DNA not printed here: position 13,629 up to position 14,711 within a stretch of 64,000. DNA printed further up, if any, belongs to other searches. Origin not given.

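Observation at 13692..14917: Two-gene unit of unknown function behind a strong promoter with a perfect plus an imperfect GAAC-N4-GTTC LexA-type box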

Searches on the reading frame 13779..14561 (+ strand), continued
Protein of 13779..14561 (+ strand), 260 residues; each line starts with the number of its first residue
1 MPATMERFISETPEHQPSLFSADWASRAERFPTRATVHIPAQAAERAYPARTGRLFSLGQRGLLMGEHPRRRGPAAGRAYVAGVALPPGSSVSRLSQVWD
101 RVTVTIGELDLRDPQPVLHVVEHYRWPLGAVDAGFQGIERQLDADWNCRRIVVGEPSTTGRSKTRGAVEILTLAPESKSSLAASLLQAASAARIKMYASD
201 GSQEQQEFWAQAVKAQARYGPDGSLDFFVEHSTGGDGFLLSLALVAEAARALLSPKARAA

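Call 86: search_dna_similar(query=P0007, collection=phages, mode=protein, max_rows=10, max_evalue=0.001)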
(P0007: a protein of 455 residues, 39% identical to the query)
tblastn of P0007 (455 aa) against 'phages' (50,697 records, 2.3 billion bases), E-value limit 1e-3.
Records with a match: 17; places in all: 17; records where one place covers at least 80% of the query: 10.
Best place of each record, by identity: <60% 17.
By first word of the organism name: Streptomyces 6; Bacillus 4; Meiothermus 2; Thermus 1; Bacteroides 1; Bacteriophage 1; Methanobacterium 1; Tunturiibacter 1.
By host as written in the record: Bacillus bogoriensis 2; Bacillus cereus 2; Streptomyces sp. 5a 2; Streptomyces lividans JI 1326 2; Meiothermus sp. 2; Streptomyces mirabilis NRRL B-2400 1; Streptomyces turgidiscabies 1; Thermus thermophilus HB8 1; and 4 more.
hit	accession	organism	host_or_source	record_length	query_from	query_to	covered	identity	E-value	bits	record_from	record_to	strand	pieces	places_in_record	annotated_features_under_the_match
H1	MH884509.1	Bacillus phage vB_BboS-125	Bacillus bogoriensis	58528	8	443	96%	31.9%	5e-43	168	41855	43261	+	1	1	terminase-like family protein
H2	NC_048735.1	Bacillus phage vB_BboS-125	Bacillus bogoriensis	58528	8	443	96%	31.9%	5e-43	168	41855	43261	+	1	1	terminase-like family protein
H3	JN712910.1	Bacillus phage BCD7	Bacillus cereus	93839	4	444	97%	27.0%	2e-34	142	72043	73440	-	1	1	putative terminase large subunit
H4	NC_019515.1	Bacillus phage BCD7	Bacillus cereus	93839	4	444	97%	27.0%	2e-34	142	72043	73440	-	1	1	putative terminase large subunit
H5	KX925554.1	Streptomyces phage BRock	Streptomyces sp. 5a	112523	5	440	96%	25.7%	4e-18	94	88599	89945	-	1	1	terminase large subunit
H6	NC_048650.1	Streptomyces phage BRock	Streptomyces sp. 5a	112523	5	440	96%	25.7%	4e-18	94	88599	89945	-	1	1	terminase large subunit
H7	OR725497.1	Streptomyces phage LuckySocke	Streptomyces lividans JI 1326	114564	5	440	96%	24.2%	6e-17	90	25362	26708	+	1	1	70: terminase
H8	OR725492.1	Streptomyces phage Alone3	Streptomyces lividans JI 1326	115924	5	440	96%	24.2%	6e-17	90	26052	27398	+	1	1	71: terminase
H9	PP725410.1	Streptomyces phage GiJojo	Streptomyces mirabilis NRRL B-2400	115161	5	440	96%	23.8%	5e-17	90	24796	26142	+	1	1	61: terminase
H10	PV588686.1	Streptomyces phage pSt2308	Streptomyces turgidiscabies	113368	5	440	96%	23.8%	1e-16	89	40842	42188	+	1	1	terminase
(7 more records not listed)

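Call 92: search_solved_structures(query=A4, max_evalue=1)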
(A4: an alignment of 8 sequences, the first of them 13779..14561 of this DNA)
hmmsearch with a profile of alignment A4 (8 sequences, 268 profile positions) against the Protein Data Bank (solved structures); distinct sequences matched with E-value up to 1: 1.
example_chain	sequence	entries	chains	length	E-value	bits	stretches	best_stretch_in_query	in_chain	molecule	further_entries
4v7e_CI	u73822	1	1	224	0.27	13.6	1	42-82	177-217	60S ribosomal protein L16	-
